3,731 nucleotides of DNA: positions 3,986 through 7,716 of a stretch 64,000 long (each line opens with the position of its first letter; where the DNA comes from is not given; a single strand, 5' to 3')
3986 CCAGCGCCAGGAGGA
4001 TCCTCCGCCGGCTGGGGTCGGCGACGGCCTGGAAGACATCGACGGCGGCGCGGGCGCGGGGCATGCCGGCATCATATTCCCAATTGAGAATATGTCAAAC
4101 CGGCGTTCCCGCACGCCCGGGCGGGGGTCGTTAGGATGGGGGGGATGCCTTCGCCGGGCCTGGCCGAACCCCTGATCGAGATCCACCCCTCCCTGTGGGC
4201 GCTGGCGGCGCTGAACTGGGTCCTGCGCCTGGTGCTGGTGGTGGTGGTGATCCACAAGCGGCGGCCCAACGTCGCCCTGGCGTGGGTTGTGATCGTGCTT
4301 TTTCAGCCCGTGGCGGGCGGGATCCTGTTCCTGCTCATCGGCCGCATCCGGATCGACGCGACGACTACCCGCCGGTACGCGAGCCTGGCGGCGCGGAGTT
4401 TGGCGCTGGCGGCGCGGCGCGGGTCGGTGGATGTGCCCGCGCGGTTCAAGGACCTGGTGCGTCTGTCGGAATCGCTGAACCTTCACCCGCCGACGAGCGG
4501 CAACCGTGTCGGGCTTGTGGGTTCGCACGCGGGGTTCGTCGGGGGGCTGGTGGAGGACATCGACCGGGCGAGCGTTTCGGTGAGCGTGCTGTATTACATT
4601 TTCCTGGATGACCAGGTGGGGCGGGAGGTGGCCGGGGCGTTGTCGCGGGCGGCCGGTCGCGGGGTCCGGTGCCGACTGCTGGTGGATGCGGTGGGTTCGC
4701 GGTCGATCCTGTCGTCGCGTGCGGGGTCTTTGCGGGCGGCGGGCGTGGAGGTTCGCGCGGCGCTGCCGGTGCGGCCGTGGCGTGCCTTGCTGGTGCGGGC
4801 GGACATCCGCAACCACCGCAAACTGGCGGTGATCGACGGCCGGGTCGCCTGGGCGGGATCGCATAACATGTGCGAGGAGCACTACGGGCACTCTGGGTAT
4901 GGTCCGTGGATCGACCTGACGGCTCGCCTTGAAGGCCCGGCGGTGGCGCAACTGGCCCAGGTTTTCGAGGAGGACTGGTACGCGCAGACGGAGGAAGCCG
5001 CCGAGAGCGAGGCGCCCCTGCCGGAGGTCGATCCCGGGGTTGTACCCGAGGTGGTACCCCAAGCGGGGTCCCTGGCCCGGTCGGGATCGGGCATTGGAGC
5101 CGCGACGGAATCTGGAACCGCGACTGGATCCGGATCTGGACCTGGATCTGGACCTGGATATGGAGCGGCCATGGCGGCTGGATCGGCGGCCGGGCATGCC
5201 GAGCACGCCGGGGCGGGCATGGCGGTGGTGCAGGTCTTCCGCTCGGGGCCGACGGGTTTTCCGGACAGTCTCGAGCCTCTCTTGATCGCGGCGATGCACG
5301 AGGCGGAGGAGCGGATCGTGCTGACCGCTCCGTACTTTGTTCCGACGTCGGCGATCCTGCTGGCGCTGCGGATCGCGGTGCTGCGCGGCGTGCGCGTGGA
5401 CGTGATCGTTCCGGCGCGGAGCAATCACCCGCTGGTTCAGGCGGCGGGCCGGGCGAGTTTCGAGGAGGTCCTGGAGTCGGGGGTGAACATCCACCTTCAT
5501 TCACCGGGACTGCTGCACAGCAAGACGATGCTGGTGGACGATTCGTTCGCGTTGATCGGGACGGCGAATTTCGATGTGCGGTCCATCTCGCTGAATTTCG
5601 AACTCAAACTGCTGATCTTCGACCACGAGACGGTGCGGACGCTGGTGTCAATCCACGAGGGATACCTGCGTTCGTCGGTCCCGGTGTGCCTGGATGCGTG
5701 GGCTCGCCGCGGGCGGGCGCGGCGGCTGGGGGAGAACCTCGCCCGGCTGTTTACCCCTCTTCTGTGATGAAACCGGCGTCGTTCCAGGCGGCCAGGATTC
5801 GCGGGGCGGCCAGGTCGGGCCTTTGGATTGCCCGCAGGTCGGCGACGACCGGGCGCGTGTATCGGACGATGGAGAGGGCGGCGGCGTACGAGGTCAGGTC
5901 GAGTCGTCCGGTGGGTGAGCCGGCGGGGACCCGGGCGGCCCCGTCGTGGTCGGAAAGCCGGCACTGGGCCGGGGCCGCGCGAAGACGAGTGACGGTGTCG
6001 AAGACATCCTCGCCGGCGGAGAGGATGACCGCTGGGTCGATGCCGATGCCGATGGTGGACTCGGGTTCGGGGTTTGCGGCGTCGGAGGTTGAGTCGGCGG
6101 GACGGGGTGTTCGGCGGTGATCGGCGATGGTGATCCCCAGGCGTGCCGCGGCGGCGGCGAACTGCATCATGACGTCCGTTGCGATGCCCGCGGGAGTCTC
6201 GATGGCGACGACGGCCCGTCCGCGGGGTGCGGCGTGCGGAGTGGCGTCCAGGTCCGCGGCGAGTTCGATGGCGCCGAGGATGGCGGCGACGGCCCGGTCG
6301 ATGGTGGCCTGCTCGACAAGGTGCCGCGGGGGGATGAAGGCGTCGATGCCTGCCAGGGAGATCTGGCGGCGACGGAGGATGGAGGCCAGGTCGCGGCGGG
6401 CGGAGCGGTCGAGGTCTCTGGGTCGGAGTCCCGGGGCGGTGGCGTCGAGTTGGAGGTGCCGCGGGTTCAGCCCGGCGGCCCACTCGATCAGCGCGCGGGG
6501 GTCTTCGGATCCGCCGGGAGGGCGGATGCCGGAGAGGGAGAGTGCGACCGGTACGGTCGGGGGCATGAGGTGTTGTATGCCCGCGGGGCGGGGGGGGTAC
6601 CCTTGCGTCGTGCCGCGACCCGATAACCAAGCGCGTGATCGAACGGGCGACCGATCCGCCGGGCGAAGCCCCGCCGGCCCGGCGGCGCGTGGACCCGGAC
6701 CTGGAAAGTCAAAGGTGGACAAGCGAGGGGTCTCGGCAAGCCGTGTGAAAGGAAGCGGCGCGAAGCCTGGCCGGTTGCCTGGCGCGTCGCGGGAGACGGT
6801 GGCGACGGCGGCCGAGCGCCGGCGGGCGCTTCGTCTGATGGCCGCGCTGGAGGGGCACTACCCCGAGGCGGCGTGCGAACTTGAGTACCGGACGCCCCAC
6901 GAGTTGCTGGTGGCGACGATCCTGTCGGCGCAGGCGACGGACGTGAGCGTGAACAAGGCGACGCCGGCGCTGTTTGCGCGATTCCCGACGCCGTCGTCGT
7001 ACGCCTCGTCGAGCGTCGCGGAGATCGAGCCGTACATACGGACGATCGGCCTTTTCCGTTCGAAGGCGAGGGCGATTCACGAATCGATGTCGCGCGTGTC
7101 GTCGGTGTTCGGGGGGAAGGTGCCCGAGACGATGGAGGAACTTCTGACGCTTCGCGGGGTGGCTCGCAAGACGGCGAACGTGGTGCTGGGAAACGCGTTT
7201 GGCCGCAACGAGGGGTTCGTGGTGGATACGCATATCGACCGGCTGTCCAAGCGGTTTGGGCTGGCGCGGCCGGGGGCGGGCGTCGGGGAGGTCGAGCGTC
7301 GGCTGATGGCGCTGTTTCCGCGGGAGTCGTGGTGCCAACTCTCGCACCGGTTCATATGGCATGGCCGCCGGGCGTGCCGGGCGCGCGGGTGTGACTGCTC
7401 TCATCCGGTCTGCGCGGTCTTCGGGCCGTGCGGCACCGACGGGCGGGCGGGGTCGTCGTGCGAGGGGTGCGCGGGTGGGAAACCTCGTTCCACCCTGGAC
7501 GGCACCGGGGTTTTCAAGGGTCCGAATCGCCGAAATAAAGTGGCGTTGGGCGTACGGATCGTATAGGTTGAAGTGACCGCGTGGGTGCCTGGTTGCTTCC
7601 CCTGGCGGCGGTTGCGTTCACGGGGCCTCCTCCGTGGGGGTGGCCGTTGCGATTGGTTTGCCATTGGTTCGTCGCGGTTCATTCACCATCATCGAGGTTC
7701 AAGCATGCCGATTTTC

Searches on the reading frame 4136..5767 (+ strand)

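Call 17: search_protein_families(library=pfam, proteins=[window:4136-5767:+], max_evalue=0.001)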
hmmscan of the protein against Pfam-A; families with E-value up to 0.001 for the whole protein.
window:4136-5767:+ (543 aa): 3 families
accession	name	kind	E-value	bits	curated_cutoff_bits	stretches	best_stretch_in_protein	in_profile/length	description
PF13091.12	PLDc_2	-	8.7e-42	142.5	27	2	383-503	1-124/132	PLD-like domain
PF00614.28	PLDc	-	3.7e-13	49.3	21.9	1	457-482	2-27/28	Phospholipase D Active site motif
PF13396.11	PLDc_N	-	1.6e-07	31.6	23.3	1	32-70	4-42/42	Phospholipase_D-nuclease N-terminal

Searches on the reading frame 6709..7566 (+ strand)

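Call 49: search_protein_families(library=pfam, proteins=[window:6709-7566:+], max_evalue=0.0001)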
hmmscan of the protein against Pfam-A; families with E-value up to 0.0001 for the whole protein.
window:6709-7566:+ (285 aa): 2 families
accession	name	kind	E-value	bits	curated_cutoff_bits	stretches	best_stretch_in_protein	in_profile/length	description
PF00730.31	HhH-GPD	-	2.1e-21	76.7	26.2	1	68-204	1-107/108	HhH-GPD superfamily base excision DNA repair protein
PF00633.29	HHH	-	4.1e-05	23.6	24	0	134-160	2-28/30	Helix-hairpin-helix motif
